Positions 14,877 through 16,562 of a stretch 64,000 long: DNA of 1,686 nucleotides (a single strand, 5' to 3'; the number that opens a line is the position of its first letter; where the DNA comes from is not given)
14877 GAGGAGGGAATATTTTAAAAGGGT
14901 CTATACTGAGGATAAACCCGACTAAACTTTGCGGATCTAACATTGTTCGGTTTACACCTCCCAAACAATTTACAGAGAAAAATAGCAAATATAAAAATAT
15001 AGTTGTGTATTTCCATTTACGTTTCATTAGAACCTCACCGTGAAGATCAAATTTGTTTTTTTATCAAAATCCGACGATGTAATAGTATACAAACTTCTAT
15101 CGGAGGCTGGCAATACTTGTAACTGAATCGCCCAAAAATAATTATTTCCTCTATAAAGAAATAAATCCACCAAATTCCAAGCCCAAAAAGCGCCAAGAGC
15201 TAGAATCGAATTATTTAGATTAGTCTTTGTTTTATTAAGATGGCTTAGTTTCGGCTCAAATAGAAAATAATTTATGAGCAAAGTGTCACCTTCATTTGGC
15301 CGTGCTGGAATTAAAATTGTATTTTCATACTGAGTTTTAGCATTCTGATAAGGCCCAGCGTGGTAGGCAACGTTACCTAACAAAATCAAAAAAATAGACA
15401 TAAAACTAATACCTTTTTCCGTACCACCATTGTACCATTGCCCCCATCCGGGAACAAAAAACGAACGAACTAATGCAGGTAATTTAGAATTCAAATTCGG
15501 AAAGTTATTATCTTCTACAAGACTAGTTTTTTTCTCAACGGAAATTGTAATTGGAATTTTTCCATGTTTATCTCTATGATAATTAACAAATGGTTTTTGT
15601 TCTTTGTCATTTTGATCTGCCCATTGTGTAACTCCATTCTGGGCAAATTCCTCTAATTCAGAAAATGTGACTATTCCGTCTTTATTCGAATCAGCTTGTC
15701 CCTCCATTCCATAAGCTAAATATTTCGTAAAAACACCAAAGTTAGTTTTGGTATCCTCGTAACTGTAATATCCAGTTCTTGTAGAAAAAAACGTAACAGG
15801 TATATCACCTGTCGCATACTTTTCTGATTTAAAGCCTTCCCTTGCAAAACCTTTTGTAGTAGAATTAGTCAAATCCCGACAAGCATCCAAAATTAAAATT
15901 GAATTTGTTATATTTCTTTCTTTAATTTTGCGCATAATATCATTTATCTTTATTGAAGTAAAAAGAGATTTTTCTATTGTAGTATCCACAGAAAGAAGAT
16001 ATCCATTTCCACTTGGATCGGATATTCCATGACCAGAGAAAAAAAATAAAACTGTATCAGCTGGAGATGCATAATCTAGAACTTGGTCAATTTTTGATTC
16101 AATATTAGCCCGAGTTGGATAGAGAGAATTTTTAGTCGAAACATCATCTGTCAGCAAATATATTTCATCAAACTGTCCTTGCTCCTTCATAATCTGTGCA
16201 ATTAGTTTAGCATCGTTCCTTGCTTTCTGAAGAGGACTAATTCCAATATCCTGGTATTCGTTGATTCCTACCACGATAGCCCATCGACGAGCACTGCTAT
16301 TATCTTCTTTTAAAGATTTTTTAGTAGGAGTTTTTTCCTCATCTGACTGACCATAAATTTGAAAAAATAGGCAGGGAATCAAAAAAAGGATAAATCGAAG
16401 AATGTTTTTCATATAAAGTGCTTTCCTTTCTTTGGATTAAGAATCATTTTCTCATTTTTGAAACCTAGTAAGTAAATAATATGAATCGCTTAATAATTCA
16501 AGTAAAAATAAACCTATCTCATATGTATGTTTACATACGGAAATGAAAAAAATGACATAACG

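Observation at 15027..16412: Secreted Ca2+-binding caspase-like protease translationally coupled to a giant repeat adhesin: candidate LapG-like processing system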

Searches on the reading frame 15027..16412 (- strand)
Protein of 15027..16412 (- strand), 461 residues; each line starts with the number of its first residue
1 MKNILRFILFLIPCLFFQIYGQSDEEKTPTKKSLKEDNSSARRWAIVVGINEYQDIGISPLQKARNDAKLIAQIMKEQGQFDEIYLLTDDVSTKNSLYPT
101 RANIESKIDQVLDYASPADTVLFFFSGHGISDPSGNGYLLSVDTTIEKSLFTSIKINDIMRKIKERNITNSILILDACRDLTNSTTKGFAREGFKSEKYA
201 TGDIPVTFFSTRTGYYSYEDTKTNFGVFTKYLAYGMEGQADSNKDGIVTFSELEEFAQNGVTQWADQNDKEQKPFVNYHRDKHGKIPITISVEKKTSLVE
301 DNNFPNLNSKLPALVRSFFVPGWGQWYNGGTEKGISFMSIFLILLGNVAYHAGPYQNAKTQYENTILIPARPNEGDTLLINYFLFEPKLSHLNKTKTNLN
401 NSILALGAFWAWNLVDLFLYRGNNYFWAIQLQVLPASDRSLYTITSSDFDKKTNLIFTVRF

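Call 6: search_protein_families(library=pfam, proteins=[window:15027-16412:-], max_evalue=0.1)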
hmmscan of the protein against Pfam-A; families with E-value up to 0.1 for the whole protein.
window:15027-16412:- (461 aa): 5 families
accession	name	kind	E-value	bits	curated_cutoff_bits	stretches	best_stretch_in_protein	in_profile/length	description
PF00656.27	Peptidase_C14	-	9.4e-26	91.3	21.4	1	42-276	1-223/233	Caspase domain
PF18935.5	DUF5683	-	1.6e-05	25.4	26.7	1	313-416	8-108/151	Family of unknown function (DUF5683)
PF14538.11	Raptor_N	-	0.004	17.4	27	1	78-166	52-134/151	Raptor N-terminal CASPase like domain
PF13202.12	EF-hand_5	-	0.032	14.2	25.9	1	239-256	7-24/25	EF hand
PF00036.39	EF-hand_1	-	0.06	13.4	25.4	0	240-256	9-25/29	EF hand domain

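Call 7: search_protein_families(library=ncbifam, proteins=[window:15027-16412:-], max_evalue=0.1)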
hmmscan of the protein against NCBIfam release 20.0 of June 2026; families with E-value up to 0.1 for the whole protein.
window:15027-16412:- (461 aa): 2 families
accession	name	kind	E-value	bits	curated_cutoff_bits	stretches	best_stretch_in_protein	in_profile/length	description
NF047832.1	caspase_w_EACC1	subfamily_domain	7.7e-20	71.3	140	1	44-257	2-204/211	caspase, EACC1-associated type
NF047756.1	LIC11435_fam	equivalog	3.7e-09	35.9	380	1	299-423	180-313/360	LIC11435 family protein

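Call 13: find_homologous_proteins(query=window:15030-16412:-)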
Query window:15030-16412:- (461 aa): 210 proteins with E <= 0.001 among 7836 candidates; the best 120 are listed.
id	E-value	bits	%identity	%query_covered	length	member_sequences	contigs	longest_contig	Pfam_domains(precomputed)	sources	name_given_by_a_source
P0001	0.0e+0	1044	100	100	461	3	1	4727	PF00656.28,PF18935.6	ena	-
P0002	1.2e-232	791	74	100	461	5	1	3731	PF00656.28,PF18935.6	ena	-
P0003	9.5e-215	732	70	98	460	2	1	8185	PF00656.28,PF18935.6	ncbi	-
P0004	9.1e-214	728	69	96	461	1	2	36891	PF00656.28,PF18935.6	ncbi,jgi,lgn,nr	ncbi:MAG TPA: caspase family protein [Leptospiraceae bacterium]|nr:caspase family protein [Leptospir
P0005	3.0e-213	727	69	96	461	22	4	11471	PF00656.28,PF18935.6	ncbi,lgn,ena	-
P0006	4.5e-213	726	68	100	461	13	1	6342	PF00656.28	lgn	-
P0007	5.0e-213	726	70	99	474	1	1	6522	PF00656.28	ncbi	-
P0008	8.1e-187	640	61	98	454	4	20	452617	PF00656.28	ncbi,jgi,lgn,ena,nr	ncbi:MAG TPA: caspase family protein [Leptospiraceae bacterium]|nr:caspase family protein [Leptospir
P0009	3.5e-136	473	47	94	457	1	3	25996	PF00656.28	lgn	-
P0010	6.1e-132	459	47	93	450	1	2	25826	PF00656.28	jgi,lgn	jgi:hypothetical protein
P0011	9.8e-119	415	45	89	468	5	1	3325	PF00656.28,PF18935.6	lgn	-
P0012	1.0e-117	412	47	84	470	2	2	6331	PF00656.28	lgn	-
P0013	3.5e-117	410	46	84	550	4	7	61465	PF00656.28,PF18935.6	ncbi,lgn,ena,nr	ncbi:MAG: caspase family protein [Leptospiraceae bacterium]|nr:caspase family protein [Leptospiracea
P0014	4.6e-117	410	45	92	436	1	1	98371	PF00656.28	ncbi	-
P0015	6.3e-117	409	46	85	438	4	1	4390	PF00656.28,PF18935.6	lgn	-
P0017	3.8e-115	403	48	84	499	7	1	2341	PF00656.28,PF18935.6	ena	-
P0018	8.7e-111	389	43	89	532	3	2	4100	PF00656.28,PF18935.6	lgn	-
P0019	3.2e-110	387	46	83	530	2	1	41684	PF00656.28,PF18935.6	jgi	jgi:hypothetical protein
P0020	3.9e-110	387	46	84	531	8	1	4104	PF00656.28,PF18935.6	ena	-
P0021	1.1e-107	379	45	78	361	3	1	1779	PF00656.28,PF18935.6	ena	-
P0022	1.7e-107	378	50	74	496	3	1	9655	PF00656.28,PF18935.6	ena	-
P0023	2.0e-107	378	45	83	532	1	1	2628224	PF00656.28,PF18935.6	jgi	jgi:hypothetical protein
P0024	3.4e-107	377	53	67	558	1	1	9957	PF00656.28,PF18935.6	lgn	-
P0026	1.6e-104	368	45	83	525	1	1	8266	PF00656.28,PF18935.6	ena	-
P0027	1.6e-104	368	43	83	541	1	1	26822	PF00656.28,PF18935.6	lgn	-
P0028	1.6e-104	368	42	92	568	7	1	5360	PF00656.28,PF18935.6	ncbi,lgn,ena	-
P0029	2.1e-104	368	42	87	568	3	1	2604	PF00656.28,PF18935.6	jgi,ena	-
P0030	4.2e-104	367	44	83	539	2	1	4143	PF00656.28,PF18935.6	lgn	-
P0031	1.7e-103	365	43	83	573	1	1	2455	PF00656.28,PF18935.6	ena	-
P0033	1.9e-103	365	43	83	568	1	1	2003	PF00656.28,PF18935.6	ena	-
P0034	3.3e-103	364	42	87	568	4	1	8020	PF00656.28,PF18935.6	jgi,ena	-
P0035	3.7e-103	364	43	83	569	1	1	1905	PF00656.28,PF18935.6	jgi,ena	-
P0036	1.9e-102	362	43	83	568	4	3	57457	PF00656.28,PF18935.6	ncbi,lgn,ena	-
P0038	2.9e-102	361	43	83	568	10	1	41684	PF00656.28,PF18935.6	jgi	jgi:hypothetical protein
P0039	3.1e-102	361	42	82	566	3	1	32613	PF00656.28,PF18935.6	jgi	jgi:cell division protein FtsB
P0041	1.1e-101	359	43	83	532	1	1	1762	PF00656.28,PF18935.6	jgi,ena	jgi:hypothetical protein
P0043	1.6e-101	358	43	83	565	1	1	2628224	PF00656.28,PF18935.6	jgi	jgi:hypothetical protein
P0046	1.6e-98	349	43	80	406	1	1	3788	PF00656.28,PF18935.6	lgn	-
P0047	7.0e-98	346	43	84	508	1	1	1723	PF00656.28,PF18935.6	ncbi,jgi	-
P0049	2.7e-96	341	40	92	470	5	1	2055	PF00656.28,PF18935.6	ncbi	-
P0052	7.7e-94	333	40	91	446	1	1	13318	PF00656.28,PF18935.6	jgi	jgi:hypothetical protein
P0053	7.8e-94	333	40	88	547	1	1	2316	PF00656.28,PF18935.6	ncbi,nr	ncbi:MAG: caspase family protein [Leptospiraceae bacterium]|nr:caspase family protein [Leptospiracea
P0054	4.8e-93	331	40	89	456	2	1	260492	PF00656.28,PF18935.6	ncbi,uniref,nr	ncbi:caspase domain protein [Leptospira ryugenii]|uniref:Caspase domain protein n=1 Tax=Leptospira r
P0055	2.8e-92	328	40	88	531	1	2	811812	PF00656.28,PF18935.6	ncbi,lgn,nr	ncbi:MAG: caspase family protein [Leptospiraceae bacterium]|nr:caspase family protein [Leptospiracea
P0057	9.2e-91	323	43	74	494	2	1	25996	PF00656.28,PF18935.6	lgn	-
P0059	4.1e-90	321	41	82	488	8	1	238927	PF00656.28,PF18935.6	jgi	-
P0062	3.2e-89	318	41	86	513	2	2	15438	PF00656.28,PF18935.6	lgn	-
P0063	3.8e-89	318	40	85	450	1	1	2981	PF00656.28,PF18935.6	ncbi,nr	ncbi:MAG: caspase family protein [Leptospiraceae bacterium]|nr:caspase family protein [Leptospiracea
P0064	4.1e-89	318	41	83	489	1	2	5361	PF00656.28,PF18935.6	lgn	-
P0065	1.6e-88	316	41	82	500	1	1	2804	PF00656.28,PF18935.6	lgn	-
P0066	1.9e-88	315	39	92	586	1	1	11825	PF00656.28,PF18935.6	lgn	-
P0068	1.5e-87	312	40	82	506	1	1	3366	PF00656.28,PF18935.6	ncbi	-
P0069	2.5e-87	312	38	93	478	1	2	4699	PF00656.28,PF18935.6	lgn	-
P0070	2.6e-87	312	38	93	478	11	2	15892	PF00656.28,PF18935.6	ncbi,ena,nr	ncbi:MAG: caspase family protein [Leptospiraceae bacterium]|nr:caspase family protein [Leptospiracea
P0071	5.4e-86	307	40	82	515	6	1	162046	PF00656.28,PF18935.6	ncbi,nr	ncbi:MAG: caspase family protein [Leptospiraceae bacterium]|nr:caspase family protein [Leptospiracea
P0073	1.1e-85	306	40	90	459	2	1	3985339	PF00656.28,PF18935.6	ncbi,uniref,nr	ncbi:hypothetical protein LPTSP3_g25540 [Leptospira kobayashii]|uniref:Caspase domain protein n=1 Ta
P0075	2.0e-83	299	36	87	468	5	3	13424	PF00656.28,PF18935.6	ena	-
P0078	4.3e-80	288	35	92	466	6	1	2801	PF00656.28,PF18935.6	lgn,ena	-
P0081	1.8e-79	286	42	64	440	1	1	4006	PF00656.28,PF18935.6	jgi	jgi:hypothetical protein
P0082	9.2e-78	280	40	78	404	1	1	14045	PF00656.28,PF18935.6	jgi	jgi:uncharacterized caspase-like protein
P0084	1.3e-77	280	35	91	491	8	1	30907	PF00656.28,PF18935.6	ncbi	-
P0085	2.8e-77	279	35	94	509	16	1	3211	PF00656.28,PF18935.6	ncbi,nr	ncbi:MAG TPA: caspase family protein [Leptospiraceae bacterium]|nr:caspase family protein [Leptospir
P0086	1.2e-74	270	38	92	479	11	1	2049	PF00656.28,PF18935.6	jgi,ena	-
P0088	2.2e-74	269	36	88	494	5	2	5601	PF00656.28,PF18935.6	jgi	jgi:uncharacterized caspase-like protein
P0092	2.5e-71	259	40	72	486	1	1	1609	PF00656.28,PF18935.6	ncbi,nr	ncbi:MAG: caspase family protein [Leptospiraceae bacterium]|nr:caspase family protein [Leptospiracea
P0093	3.1e-71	259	42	71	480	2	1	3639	PF00656.28,PF18935.6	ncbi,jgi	jgi:hypothetical protein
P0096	6.5e-70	254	40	79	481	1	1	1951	PF00656.28,PF18935.6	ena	-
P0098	7.8e-70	254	39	72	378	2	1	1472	PF00656.28,PF18935.6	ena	-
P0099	1.7e-69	253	36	92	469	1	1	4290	PF00656.28,PF18935.6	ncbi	-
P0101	4.2e-68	248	40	73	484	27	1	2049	PF00656.28,PF18935.6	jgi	-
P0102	7.4e-68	248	36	92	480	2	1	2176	PF00656.28,PF18935.6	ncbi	-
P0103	1.4e-67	247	40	79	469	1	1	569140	PF00656.28,PF18935.6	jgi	jgi:hypothetical protein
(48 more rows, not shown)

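Call 14: find_encoding_contigs(protein=P0008, flank=10000, max_places=3)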
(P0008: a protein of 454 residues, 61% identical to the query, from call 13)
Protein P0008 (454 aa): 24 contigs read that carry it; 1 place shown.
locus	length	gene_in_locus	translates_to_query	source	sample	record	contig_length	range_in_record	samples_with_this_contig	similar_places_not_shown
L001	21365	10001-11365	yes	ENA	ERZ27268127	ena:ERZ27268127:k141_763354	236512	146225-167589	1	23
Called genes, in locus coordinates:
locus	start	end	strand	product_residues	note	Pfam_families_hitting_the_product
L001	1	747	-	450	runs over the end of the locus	PF08239:SH3_3 (weak)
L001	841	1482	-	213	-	PF01872:RibD_C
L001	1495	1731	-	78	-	PF04324:Fer2_BFD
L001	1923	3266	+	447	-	PF07690:MFS_1, PF11700:ATG22, PF07690:MFS_1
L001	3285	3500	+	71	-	-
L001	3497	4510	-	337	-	-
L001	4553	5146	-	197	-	PF11810:DUF3332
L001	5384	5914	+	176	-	PF07600:DUF1564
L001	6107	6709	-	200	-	PF11810:DUF3332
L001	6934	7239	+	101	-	-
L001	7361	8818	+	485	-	PF03062:MBOAT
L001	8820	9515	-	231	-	-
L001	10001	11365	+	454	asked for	PF00656:Peptidase_C14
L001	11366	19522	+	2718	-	PF07619:DUF1581 (faint), PF06722:EryCIII-like_C (faint)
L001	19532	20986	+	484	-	PF00691:OmpA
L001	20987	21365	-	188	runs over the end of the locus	-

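Call 15: find_encoding_contigs(protein=P0004, flank=10000, max_places=3)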
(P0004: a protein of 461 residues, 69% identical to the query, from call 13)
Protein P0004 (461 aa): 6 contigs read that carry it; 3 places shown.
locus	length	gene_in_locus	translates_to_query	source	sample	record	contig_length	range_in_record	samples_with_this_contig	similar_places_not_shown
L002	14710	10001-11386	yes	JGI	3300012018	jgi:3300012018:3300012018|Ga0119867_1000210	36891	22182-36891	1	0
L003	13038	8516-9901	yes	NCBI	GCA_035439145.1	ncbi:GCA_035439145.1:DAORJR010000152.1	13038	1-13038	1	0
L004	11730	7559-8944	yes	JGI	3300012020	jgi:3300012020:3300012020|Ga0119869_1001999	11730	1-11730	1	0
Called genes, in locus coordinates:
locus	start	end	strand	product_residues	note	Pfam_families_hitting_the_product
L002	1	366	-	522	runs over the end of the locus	PF01946:Thi4 (weak), PF01593:Amino_oxidase, PF13450:NAD_binding_8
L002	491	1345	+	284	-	PF05228:CHASE4 (weak)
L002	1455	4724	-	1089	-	PF00656:Peptidase_C14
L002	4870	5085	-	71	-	-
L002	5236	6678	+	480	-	PF01833:TIG (weak)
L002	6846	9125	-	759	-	-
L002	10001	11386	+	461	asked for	PF00656:Peptidase_C14, PF18935:DUF5683 (faint)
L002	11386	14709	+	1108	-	?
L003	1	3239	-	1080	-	PF00656:Peptidase_C14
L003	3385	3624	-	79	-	-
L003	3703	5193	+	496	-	PF01833:TIG (weak)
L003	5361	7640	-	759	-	-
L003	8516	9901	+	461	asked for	PF00656:Peptidase_C14, PF18935:DUF5683 (faint)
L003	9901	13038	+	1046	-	PF20579:LapA (faint)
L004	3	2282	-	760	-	?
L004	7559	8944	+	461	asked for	PF00656:Peptidase_C14, PF18935:DUF5683 (faint)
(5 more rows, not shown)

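Call 16: find_encoding_contigs(protein=P0014, flank=10000, max_places=2)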
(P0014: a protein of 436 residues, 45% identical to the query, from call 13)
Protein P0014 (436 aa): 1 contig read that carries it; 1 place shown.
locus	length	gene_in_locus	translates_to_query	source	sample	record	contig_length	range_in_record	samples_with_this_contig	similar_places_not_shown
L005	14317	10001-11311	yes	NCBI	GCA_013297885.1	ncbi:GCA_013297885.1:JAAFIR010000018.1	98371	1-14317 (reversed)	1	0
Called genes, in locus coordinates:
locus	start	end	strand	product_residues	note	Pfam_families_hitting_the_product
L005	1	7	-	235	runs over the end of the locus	-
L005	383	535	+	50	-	-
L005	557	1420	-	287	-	PF02922:CBM_48 (weak), PF16561:AMPK1_CBM (weak)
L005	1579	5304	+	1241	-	PF07719:TPR_2 (faint), PF13374:TPR_10 (faint), PF13424:TPR_12 (faint), PF13432:TPR_16 (faint), PF14559:TPR_19 (faint), PF00515:TPR_1 (weak)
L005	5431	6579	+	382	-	-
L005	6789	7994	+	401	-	-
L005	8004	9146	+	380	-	PF21710:Spt6_S1 (faint), PF00575:S1, PF23459:S1_RRP5 (faint), PF00575:S1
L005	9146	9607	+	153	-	PF00588:SpoU_methylase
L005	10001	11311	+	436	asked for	PF00656:Peptidase_C14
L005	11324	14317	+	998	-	?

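Call 17: find_encoding_contigs(protein=P0009, flank=10000, max_places=2)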
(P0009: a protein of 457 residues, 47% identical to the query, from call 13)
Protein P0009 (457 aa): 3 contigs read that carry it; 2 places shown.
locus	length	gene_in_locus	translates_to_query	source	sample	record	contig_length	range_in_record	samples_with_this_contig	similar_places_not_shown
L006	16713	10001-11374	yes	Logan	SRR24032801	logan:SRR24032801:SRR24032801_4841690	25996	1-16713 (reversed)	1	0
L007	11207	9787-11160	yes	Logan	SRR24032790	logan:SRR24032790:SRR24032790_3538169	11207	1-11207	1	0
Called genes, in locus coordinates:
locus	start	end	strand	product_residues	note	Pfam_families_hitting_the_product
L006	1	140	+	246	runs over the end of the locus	PF08241:Methyltransf_11 (weak), PF08242:Methyltransf_12 (weak), PF13649:Methyltransf_25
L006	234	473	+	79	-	-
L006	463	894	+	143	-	PF01850:PIN (weak)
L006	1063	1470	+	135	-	-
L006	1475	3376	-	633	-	PF01435:Peptidase_M48, PF14504:CAP_assoc_N (weak)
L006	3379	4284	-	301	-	PF14326:DUF4384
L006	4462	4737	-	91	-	-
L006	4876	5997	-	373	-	PF13884:Peptidase_S74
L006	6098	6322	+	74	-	PF04255:DUF433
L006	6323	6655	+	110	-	PF18478:PIN_10 (weak), PF18480:DUF5615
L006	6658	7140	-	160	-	PF13620:CarboxypepD_reg, PF13715:CarbopepD_reg_2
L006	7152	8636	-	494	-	PF00656:Peptidase_C14, PF18935:DUF5683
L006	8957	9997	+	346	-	PF00691:OmpA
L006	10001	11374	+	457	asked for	PF00656:Peptidase_C14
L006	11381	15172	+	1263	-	-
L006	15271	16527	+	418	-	PF20720:nSTAND3 (weak), PF13173:AAA_14, PF13635:DUF4143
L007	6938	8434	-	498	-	PF00656:Peptidase_C14, PF18935:DUF5683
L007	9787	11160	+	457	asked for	PF00656:Peptidase_C14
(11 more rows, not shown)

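Call 18: find_encoding_contigs(protein=P0073, flank=10000, max_places=2)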
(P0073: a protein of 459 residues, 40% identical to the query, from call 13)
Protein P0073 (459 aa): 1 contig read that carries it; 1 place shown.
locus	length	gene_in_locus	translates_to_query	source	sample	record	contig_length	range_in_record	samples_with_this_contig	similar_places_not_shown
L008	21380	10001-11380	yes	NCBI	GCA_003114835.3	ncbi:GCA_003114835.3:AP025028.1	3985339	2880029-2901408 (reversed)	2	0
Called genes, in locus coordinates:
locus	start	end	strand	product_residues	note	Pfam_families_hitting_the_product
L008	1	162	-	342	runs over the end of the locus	PF00561:Abhydrolase_1, PF12146:Hydrolase_4, PF12697:Abhydrolase_6, PF00756:Esterase (weak)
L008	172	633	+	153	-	PF04314:LpqE-like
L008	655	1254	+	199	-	PF00578:AhpC-TSA (weak), PF02630:SCO1-SenC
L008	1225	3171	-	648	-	PF19310:TOP_N, PF01432:Peptidase_M3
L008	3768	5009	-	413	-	PF00211:Guanylate_cyc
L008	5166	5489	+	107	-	PF13276:HTH_21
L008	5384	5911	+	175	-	PF00665:rve, PF13683:rve_3, PF13333:rve_2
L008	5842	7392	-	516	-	PF02366:PMT, PF13231:PMT_2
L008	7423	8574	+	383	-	-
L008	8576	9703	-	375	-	-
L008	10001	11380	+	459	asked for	PF00656:Peptidase_C14, PF18935:DUF5683 (weak)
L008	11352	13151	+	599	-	PF13964:Beta-prop_Calicin (faint), PF13418:Beta-prop_TYW4 (faint), PF24681:Kelch_KLHDC2_KLHL20_DRC7, PF25210:Kelch_FKB95 (faint), PF01344:Kelch_1 (weak), PF07646:Kelch_2 (faint), PF13415:Beta-prop_FBX42, PF01344:Kelch_1 (weak), +1 more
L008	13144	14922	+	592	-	PF13418:Beta-prop_TYW4 (faint), PF24681:Kelch_KLHDC2_KLHL20_DRC7 (weak), PF24981:Beta-prop_ATRN-LZTR1 (weak), PF25210:Kelch_FKB95 (faint), PF01344:Kelch_1 (faint), PF07250:Glyoxal_oxid_N (faint), PF13415:Beta-prop_FBX42 (weak), PF24681:Kelch_KLHDC2_KLHL20_DRC7 (weak), +1 more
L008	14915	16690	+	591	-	PF13964:Beta-prop_Calicin (faint), PF13415:Beta-prop_FBX42 (faint), PF13418:Beta-prop_TYW4 (faint), PF01344:Kelch_1 (faint), PF07646:Kelch_2 (faint), PF24981:Beta-prop_ATRN-LZTR1 (faint), PF24681:Kelch_KLHDC2_KLHL20_DRC7 (weak)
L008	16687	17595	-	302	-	PF14326:DUF4384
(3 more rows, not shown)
